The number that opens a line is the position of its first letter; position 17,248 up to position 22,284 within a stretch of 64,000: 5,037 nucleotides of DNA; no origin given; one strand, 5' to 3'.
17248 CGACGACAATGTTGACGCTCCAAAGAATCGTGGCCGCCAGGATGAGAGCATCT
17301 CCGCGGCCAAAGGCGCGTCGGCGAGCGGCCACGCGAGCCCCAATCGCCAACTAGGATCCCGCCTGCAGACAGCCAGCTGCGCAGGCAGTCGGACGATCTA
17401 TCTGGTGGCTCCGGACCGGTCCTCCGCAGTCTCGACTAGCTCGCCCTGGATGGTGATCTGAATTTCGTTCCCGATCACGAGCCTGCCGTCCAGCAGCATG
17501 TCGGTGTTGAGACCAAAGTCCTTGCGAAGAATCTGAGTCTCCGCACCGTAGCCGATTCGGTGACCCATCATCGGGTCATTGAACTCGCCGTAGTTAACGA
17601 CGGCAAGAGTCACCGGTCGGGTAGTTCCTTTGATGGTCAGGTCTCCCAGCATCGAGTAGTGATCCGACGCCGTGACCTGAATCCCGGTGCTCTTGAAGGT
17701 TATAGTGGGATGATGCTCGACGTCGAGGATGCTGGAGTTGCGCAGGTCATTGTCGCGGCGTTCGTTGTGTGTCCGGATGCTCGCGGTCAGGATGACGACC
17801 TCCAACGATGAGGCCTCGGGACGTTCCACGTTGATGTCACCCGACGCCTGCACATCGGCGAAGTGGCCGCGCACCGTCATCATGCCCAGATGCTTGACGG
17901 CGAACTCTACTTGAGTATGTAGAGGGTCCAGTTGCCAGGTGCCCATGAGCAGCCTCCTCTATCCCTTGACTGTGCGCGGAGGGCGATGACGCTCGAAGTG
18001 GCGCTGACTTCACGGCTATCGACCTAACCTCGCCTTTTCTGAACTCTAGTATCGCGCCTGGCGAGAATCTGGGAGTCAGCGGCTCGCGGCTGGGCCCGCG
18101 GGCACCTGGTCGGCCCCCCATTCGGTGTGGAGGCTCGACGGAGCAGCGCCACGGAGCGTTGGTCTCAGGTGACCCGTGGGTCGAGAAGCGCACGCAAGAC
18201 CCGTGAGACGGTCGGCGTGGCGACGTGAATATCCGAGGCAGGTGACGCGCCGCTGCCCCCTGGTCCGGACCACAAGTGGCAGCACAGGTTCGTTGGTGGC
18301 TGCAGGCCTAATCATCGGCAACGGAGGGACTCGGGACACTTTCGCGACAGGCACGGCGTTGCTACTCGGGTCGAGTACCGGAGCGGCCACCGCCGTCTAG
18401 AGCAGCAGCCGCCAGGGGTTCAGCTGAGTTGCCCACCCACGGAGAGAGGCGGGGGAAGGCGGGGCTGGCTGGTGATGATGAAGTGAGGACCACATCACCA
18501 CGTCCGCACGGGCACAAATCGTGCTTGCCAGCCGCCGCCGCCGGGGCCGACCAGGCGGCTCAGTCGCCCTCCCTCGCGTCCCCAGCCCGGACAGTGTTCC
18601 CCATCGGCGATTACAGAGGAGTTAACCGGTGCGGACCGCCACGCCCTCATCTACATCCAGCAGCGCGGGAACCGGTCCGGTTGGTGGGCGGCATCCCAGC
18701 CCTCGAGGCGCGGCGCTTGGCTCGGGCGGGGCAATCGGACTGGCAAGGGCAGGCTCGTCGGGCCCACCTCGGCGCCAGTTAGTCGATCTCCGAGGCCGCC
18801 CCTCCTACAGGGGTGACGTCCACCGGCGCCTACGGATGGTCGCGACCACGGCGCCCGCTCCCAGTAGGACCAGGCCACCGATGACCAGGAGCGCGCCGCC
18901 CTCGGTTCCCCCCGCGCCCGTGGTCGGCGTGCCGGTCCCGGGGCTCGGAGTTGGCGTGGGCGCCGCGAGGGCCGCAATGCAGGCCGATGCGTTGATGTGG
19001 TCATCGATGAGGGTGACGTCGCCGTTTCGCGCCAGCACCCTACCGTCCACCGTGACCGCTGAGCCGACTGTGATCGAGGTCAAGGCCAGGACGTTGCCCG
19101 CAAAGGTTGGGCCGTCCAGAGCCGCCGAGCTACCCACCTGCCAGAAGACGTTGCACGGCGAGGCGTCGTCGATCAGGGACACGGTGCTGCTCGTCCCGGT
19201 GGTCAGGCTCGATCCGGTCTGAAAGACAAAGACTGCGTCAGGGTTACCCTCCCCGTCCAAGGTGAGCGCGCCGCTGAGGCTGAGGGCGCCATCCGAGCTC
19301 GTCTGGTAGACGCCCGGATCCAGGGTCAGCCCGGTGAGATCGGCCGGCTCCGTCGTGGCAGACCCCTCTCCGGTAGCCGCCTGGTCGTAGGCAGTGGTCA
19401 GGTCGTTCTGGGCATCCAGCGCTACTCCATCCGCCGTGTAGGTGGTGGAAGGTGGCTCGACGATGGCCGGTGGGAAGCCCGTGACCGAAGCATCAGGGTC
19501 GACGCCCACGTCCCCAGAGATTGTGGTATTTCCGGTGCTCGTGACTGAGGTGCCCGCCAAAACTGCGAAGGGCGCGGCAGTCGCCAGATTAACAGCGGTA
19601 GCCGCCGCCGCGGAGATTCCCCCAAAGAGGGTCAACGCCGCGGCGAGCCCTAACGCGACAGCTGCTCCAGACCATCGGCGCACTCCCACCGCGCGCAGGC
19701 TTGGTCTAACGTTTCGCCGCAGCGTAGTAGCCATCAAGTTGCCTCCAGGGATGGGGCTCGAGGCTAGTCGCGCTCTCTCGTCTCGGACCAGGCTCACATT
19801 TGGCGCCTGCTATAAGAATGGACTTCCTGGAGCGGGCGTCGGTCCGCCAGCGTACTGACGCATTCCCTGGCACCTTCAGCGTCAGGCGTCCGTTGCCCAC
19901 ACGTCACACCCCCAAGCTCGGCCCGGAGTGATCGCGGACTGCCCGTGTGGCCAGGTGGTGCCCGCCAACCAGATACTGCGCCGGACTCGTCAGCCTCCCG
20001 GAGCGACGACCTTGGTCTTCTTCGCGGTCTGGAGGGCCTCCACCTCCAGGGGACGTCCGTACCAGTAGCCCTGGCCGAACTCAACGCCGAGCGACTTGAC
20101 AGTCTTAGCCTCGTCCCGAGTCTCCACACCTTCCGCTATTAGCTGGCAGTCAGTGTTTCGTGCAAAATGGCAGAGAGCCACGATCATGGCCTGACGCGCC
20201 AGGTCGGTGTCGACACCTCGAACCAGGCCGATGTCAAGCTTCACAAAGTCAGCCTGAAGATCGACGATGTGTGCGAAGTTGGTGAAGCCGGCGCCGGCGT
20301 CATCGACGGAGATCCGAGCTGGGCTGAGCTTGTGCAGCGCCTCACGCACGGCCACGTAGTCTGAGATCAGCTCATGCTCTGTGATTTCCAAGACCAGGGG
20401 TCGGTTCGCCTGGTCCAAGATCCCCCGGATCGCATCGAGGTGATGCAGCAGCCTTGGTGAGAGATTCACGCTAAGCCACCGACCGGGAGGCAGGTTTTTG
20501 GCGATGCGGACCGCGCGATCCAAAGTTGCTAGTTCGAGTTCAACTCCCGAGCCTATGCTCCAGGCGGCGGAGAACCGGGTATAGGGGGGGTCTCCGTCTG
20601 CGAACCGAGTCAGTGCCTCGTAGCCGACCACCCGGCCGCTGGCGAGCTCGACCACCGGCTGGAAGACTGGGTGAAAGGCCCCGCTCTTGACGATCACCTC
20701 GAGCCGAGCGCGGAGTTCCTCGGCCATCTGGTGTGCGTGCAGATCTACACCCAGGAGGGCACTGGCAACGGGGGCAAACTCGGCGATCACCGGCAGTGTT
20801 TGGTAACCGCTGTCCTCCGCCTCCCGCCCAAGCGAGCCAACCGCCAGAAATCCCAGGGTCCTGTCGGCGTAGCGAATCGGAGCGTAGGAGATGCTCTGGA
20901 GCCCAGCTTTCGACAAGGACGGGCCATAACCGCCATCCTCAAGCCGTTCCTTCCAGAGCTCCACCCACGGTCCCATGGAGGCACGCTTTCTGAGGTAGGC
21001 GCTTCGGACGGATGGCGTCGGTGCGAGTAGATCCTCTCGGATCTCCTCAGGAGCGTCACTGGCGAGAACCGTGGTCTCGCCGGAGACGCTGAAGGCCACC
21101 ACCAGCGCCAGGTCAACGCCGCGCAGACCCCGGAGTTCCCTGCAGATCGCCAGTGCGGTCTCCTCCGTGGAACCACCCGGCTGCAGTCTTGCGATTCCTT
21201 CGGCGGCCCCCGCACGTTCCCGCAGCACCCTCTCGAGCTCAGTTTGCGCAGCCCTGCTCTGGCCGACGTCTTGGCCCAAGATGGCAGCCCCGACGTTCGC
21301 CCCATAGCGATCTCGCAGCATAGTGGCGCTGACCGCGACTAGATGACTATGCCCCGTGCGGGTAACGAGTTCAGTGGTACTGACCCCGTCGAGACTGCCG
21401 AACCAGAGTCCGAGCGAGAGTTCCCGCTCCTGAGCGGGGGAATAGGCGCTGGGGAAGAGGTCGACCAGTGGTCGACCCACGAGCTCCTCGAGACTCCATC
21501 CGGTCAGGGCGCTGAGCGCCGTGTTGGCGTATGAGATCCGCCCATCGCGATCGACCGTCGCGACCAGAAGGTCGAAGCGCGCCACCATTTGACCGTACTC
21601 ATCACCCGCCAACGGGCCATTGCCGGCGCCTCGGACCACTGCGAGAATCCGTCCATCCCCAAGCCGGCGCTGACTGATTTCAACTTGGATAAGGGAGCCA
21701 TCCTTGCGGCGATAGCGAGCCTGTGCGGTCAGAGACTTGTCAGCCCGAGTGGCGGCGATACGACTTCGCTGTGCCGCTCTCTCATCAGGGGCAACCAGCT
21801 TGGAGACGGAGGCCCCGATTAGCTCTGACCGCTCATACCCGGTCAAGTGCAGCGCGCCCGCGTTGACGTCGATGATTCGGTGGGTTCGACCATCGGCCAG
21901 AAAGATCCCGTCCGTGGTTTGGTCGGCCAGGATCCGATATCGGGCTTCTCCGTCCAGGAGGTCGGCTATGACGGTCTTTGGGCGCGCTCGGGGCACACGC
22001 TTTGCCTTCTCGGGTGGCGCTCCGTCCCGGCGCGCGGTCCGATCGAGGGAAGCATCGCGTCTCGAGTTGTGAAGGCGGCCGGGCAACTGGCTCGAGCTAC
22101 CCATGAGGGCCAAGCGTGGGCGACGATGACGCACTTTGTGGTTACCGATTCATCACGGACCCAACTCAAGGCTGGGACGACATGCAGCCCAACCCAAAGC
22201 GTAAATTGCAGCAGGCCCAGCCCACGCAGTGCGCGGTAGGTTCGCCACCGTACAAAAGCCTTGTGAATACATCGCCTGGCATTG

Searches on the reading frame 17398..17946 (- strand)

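Call 27: search_protein_families(library=pfam, proteins=[window:17398-17946:-], max_evalue=0.0001)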
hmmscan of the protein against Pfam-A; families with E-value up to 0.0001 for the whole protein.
window:17398-17946:- (182 aa): 1 family
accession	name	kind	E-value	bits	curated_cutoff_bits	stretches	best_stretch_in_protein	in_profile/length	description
PF04264.18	YceI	-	2.7e-41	141.8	23.7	1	4-169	1-149/150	YceI-like domain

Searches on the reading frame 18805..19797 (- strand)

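Call 27: search_protein_families(library=pfam, proteins=[window:18805-19797:-], max_evalue=0.0001)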
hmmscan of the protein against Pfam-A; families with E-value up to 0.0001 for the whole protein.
window:18805-19797:- (330 aa): 1 family
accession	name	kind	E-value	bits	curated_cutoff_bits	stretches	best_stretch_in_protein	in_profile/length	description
PF11999.13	Ice_binding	-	5e-53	180.3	28.7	1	79-268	1-207/208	Ice-binding-like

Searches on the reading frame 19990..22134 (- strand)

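Call 27: search_protein_families(library=pfam, proteins=[window:19990-22134:-], max_evalue=0.0001)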
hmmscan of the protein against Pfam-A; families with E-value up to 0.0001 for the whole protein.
window:19990-22134:- (714 aa): 6 families
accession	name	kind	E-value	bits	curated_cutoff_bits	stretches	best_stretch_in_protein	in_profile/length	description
PF00563.25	EAL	-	2.6e-46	158.3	31.3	1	480-695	6-236/236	EAL domain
PF00989.32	PAS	-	4.4e-22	78.7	22.6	2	65-161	2-99/113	PAS fold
PF13426.13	PAS_9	-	1.1e-18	67.8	27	2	75-162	2-90/103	PAS domain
PF08448.16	PAS_4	-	1.5e-17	64.2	23.1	1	189-294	6-109/110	PAS fold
PF13188.13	PAS_8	-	1.3e-13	50.7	21.8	1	64-111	1-44/65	PAS domain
PF08447.18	PAS_3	-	1.4e-10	41.7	25.6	1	87-153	1-70/89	PAS fold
